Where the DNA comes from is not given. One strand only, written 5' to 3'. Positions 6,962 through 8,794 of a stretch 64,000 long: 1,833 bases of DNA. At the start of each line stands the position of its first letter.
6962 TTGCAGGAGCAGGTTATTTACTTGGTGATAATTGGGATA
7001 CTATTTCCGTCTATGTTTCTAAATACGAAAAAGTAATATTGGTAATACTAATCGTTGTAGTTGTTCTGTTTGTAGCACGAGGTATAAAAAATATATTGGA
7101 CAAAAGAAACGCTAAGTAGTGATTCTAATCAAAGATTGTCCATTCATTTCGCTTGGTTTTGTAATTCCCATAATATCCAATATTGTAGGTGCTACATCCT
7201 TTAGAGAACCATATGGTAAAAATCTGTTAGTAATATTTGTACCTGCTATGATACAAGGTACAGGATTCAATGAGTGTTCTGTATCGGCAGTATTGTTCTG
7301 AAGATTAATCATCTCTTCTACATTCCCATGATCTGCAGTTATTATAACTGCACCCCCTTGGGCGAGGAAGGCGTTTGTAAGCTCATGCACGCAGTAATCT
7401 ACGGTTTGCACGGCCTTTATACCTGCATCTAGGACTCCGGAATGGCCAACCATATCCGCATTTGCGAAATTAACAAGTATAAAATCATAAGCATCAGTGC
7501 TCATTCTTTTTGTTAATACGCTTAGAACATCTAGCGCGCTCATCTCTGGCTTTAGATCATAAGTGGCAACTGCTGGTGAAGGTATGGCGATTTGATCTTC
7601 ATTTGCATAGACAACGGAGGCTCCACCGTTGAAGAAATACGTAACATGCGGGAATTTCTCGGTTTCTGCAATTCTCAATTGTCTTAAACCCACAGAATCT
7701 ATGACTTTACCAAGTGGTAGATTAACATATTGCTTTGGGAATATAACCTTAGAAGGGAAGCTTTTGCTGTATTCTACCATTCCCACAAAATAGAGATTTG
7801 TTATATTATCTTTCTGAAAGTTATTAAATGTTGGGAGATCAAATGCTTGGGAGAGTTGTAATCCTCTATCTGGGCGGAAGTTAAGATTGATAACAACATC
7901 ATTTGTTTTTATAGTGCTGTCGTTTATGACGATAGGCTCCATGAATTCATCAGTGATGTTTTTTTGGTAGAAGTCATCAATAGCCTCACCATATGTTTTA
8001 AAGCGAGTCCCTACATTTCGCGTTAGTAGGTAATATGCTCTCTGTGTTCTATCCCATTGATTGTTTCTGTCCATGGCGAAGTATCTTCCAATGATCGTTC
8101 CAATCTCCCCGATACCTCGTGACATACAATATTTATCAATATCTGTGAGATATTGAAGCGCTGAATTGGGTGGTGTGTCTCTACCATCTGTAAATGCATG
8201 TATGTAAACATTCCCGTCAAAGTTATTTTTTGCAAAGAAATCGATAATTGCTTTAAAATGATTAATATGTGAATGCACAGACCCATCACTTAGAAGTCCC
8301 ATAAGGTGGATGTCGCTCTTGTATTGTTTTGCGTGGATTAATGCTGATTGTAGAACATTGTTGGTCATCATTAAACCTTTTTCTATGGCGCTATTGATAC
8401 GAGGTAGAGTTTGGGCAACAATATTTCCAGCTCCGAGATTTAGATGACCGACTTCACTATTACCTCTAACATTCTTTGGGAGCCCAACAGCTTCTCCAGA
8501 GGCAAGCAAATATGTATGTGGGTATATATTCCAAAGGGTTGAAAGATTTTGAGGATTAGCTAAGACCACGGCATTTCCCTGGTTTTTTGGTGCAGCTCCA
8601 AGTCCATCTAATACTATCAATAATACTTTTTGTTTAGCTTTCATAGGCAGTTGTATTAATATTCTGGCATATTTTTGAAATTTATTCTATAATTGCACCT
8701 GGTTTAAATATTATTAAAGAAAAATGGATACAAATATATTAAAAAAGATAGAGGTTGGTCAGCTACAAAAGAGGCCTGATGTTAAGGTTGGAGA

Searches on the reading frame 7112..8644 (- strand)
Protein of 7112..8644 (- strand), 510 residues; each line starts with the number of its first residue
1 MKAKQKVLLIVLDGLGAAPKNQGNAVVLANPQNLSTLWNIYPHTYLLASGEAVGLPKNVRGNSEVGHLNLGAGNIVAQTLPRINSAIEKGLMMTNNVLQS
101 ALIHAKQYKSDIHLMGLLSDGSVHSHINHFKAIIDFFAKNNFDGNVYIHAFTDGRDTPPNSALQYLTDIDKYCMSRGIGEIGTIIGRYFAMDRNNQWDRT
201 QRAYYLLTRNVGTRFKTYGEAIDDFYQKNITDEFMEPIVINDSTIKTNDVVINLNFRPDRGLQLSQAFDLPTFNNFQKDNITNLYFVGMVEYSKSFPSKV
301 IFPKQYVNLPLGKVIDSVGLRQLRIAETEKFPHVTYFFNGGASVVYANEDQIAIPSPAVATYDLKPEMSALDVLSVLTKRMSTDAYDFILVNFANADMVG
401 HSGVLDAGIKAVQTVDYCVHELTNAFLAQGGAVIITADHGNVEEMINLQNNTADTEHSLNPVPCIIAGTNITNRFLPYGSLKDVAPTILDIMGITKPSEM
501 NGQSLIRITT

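Call 16: search_protein_families(library=pfam, proteins=[window:7112-8644:-], max_evalue=0.001)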
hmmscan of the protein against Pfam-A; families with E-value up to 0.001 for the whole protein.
window:7112-8644:- (510 aa): 3 families
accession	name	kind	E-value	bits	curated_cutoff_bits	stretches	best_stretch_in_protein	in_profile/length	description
PF01676.23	Metalloenzyme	-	3.8e-71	240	24.3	1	5-495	1-251/252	Metalloenzyme superfamily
PF06415.18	iPGM_N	-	3.3e-70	236.4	27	1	83-294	1-217/217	BPG-independent PGAM N-terminus (iPGM_N)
PF01663.27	Phosphodiest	-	5.8e-05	23.3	23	1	336-444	107-224/342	Type I phosphodiesterase / nucleotide pyrophosphatase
